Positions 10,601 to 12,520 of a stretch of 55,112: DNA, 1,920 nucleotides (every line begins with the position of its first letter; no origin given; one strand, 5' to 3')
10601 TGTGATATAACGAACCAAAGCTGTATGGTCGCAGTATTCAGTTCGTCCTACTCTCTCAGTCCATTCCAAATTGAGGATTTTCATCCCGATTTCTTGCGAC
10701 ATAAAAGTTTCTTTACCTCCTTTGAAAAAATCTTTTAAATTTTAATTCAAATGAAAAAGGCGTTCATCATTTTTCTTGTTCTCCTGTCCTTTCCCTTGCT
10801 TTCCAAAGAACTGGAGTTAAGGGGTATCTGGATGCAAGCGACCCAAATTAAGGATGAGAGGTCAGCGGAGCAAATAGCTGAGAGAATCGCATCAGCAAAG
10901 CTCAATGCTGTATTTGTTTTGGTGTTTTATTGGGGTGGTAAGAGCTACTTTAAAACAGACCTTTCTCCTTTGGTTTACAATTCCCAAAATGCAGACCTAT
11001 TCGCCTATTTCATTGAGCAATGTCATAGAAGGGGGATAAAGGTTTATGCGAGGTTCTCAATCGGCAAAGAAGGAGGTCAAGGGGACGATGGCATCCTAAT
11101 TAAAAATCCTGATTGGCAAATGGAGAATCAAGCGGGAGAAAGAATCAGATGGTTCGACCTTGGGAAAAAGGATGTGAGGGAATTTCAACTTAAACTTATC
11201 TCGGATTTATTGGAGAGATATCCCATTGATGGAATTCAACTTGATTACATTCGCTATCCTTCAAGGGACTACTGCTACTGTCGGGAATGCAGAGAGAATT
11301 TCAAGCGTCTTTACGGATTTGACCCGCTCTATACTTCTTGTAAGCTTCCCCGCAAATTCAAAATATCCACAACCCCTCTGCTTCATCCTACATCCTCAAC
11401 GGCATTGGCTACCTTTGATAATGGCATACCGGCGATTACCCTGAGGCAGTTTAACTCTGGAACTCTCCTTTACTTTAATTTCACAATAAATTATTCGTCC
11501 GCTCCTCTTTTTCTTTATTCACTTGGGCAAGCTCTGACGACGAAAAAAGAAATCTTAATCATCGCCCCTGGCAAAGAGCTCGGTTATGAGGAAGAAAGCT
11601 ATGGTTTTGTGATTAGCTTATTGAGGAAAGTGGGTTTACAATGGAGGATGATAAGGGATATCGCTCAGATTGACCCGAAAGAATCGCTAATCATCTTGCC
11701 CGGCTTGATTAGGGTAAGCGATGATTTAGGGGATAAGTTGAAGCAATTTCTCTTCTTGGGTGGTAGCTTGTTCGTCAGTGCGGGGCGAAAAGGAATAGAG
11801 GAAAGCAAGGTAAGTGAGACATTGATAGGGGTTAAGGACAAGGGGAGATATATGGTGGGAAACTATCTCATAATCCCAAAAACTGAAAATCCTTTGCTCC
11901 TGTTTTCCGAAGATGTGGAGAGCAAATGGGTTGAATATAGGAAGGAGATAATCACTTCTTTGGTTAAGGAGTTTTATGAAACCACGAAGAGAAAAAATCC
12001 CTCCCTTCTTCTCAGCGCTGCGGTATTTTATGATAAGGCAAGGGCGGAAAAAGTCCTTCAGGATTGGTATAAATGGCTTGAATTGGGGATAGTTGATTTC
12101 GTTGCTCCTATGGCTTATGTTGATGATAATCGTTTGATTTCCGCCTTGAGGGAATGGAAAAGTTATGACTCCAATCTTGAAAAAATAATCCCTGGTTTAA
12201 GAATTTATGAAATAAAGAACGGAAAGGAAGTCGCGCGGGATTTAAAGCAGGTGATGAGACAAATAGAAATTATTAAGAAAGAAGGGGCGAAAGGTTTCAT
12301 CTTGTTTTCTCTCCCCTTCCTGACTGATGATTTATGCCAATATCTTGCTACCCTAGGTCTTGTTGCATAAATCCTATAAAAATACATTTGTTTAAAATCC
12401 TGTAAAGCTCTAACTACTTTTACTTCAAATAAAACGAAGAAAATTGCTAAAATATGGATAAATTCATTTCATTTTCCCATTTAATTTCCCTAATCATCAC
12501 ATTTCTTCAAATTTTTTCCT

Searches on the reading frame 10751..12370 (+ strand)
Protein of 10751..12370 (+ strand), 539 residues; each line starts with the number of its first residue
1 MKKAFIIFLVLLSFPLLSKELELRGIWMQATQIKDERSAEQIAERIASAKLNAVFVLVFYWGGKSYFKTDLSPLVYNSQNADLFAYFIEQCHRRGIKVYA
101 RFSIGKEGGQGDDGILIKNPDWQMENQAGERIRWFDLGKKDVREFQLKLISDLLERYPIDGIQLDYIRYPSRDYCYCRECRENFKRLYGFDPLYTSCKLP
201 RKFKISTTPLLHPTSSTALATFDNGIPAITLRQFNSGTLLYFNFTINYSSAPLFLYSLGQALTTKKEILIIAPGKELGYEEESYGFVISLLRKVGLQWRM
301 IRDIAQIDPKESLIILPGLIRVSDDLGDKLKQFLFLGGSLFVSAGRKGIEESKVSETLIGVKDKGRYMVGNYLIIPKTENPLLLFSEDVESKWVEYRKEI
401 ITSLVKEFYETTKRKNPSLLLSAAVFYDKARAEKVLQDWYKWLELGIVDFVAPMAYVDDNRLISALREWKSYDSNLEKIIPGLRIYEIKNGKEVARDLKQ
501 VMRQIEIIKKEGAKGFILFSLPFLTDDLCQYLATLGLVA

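Call 41: search_protein_families(library=pfam, proteins=[window:10751-12370:+], max_evalue=0.00001)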
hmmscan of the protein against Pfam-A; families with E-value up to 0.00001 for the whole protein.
window:10751-12370:+ (539 aa): 3 families
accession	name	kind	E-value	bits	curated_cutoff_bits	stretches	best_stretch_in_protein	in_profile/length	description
PF02638.21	GHL10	-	8.9e-21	74.7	27.9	2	22-173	1-169/311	Glycosyl hydrolase-like 10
PF13200.12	DUF4015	-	2e-11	44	27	1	25-171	1-150/313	Putative glycosyl hydrolase domain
PF14871.12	GHL6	-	8.2e-08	33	35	1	38-164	1-130/132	Hypothetical glycosyl hydrolase 6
